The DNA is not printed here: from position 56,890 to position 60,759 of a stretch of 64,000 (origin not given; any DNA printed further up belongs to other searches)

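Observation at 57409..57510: Hexanucleotide microsatellite encoding (Gly-Asn/Gly-Lys)x17 inserted in the Rhs shell just before the DHL motif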

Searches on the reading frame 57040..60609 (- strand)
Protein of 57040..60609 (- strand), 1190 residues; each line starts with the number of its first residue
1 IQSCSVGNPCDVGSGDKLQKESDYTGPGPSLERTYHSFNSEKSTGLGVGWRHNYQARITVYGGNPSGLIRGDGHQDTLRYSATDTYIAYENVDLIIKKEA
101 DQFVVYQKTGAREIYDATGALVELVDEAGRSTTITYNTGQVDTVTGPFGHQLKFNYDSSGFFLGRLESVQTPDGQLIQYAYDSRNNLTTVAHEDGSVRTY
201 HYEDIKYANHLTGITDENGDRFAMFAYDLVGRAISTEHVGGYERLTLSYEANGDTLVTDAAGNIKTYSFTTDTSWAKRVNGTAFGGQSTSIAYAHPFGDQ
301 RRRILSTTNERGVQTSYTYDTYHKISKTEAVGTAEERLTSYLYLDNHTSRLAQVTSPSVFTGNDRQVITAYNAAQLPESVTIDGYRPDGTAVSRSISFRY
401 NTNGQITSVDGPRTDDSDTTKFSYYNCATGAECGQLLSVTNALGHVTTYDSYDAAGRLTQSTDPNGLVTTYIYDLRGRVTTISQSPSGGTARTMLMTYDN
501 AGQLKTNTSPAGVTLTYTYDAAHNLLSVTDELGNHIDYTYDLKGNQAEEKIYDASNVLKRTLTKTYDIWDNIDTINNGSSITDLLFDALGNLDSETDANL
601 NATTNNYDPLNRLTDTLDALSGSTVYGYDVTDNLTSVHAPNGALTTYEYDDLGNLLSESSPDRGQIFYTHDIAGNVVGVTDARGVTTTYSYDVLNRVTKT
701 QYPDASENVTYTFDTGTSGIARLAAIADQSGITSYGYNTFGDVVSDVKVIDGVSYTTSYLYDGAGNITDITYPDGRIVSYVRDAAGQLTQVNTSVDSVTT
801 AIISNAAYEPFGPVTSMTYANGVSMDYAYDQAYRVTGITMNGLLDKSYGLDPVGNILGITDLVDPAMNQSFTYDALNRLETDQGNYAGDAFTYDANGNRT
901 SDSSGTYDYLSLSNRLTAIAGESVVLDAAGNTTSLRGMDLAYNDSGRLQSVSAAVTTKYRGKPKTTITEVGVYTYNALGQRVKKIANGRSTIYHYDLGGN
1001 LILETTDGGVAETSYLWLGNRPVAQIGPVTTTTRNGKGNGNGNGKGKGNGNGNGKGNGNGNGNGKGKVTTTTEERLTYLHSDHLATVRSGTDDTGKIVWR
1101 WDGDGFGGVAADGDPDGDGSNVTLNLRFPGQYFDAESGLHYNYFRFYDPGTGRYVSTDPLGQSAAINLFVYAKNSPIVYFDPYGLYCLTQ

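Call 39: predict_structure(alignment_id=A1)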
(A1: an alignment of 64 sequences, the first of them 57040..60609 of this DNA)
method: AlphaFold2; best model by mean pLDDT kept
length: 1190 residues; sequences in the alignment: 64
mean_pLDDT: 88.9   pTM: 0.82
mean pLDDT of the five models: 88.9, 88.0, 87.0, 86.5, 86.0
residues with pLDDT >= 90: 845; 70-90: 262; 50-70: 25; < 50: 58
segments of 3 or more residues with pLDDT < 50: 1-3, 1039-1063, 1163-1190
pLDDT, mean of each block of 10 residues (from residue 1): 61 90 88 89 81 92 89 86 80 85 91 94 92 91 92 87 84 94 93 95 93 96 94 93 93 91 90 75 83 82 90 94 93 96 91 97 97 93 97 96 94 90 91 94 96 93 95 94 92 96 96 96 96 97 95 97 94 95 94 95 96 95 94 93 94 95 93 95 96 94 96 92 95 95 96 96 93 96 93 92 96 95 96 95 93 94 91 93 87 89 91 90 92 92 93 84 84 93 93 94 94 93 92 63 43 44 62 91 91 94 85 91 87 92 85 74 42 27 28
secondary structure, 60 per line:
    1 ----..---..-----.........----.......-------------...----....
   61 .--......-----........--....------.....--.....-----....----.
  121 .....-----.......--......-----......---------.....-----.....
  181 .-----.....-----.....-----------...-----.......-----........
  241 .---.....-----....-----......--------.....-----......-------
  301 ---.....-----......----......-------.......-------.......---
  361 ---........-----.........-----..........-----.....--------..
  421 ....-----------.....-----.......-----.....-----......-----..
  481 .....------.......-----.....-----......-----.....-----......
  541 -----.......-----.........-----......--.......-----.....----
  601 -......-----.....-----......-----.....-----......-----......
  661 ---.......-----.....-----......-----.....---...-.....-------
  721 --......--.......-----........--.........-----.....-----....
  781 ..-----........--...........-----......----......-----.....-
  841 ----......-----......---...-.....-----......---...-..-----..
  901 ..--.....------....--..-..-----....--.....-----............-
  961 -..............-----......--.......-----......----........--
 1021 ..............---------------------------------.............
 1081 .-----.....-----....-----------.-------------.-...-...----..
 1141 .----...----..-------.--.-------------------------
elements in order (helices of 4 or more, strands of 3 or more residues): E17-25 E30-36 E50-52 E57-61 E64-69 E75-82 E85-88 E95-99 E102-106 E112-115 E120-125 E131-137 E140-145 E151-156 E166-170 E176-181 E187-191 E197-201 E213-215 E221-227 E233-238 E245-249 E255-258 E264-269 E278-282 E288-293 E304-308 E314-319 E324-329 E337-343 E351-357 E364-371 E377-385 E391-400 E406-410 E419-424 E436-440 E446-452 E458-462 E468-473 E479-485 E492-498 E504-508 E514-519 E525-529 E535-540 E546-552 E558-566 E572-577 E580-586 E592-596 E602-607 E613-617 E623-628 E634-638 E644-649 E655-660 E664-670 E676-680 E686-691 E697-701 E709-713 E723-728 E731-737 E743-750 E753-761 E767-771 E777-782 E788-795 E798-808 E814-819 E824-829 E835-839 E845-850 E856-861 E869-873 E879-884 E888-890 E899-902 E905-909 E916-919 E932-935 E938-942 E948-959 E962-975 E981-986 E989-995 E1001-1006 E1011-1018 E1021-1034 E1068-1081 E1087-1091 E1097-1100 E1132-1134 E1139-1141 E1146-1148

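Call 43: fold_search(model_id=the predicted structure, library=pdb)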
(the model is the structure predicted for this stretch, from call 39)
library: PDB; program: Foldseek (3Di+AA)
matches with E <= 10: 1057; with E <= 0.001: 144
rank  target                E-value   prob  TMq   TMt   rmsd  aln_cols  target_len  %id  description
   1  8qja_D                2.7e-60  1.00  0.52  0.60  15.6      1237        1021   20  T6SS-linked Rhs repeat protein - Advenella mimigardefordensis VgrG-Rhs core (released 2024-09-25)
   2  8qja_A                2.7e-59  1.00  0.53  0.61  15.7      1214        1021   20  T6SS-linked Rhs repeat protein - Advenella mimigardefordensis VgrG-Rhs core (released 2024-09-25)
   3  8qja_C                9.2e-59  1.00  0.35  0.40  16.4      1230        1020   19  T6SS-linked Rhs repeat protein - Advenella mimigardefordensis VgrG-Rhs core (released 2024-09-25)
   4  8qja_B                2.0e-58  1.00  0.47  0.54  14.3      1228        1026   19  T6SS-linked Rhs repeat protein - Advenella mimigardefordensis VgrG-Rhs core (released 2024-09-25)
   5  8qjc                  3.5e-58  1.00  0.54  0.60  12.9      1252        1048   18  T6SS-linked Rhs repeat protein - Salmonella bongori Rhs-core domain with toxin domain (released 2024-09-25)
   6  8uxt                  5.9e-58  1.00  0.36  0.31  17.7      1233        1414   19  Acinetobacter baumannii Tse15 Rhs effector, toxin cleavage mutant (D1369N, D1391N) (released 2024-10-09)
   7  8qjb_A                6.3e-57  1.00  0.44  0.49  15.8      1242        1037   19  T6SS-linked Rhs repeat protein - Salmonella bongori Rhs-core domain extended N-terminus (released 2024-09-25)
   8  8qjd_B                1.4e-56  1.00  0.39  0.43  16.8      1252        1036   20  T6SS-linked Rhs repeat protein - Salmonella bongori Rhs-core domain (released 2024-09-25)
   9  8uy4_A                9.1e-56  1.00  0.36  0.33  17.5      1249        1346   18  Acinetobacter baumannii Tse15 Rhs effector (released 2024-10-09)
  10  7q97_A                4.4e-55  1.00  0.33  0.36  16.4      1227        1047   20  Structure of the bacterial type VI secretion system effector RhsA. (released 2021-12-22)
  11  8cp6_B                2.8e-54  1.00  0.45  0.49  17.1      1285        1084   19  Type six secretion system exported effector 5 (Tse5) (released 2023-12-06)
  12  7pq5                  8.2e-53  1.00  0.42  0.47  15.4      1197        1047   19  Photorhabdus laumondii T6SS-associated Rhs protein carrying the Tre23 toxin domain (released 2021-12-01)
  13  8h8b                  3.0e-50  1.00  0.39  0.44  16.1      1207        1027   18  Type VI secretion system effector RhsP in its pre-autoproteolysis and monomeric form (released 2023-01-18)
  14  8h8a_A                2.5e-49  1.00  0.39  0.46  16.3      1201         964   18  Type VI secretion system effector RhsP in its post-autoproteolysis and monomeric form (released 2023-01-18)
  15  9ifo_A                6.1e-42  1.00  0.45  0.39  20.8      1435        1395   15  Structure of Teneurin-Like Protein (TLP) (released 2026-03-11)
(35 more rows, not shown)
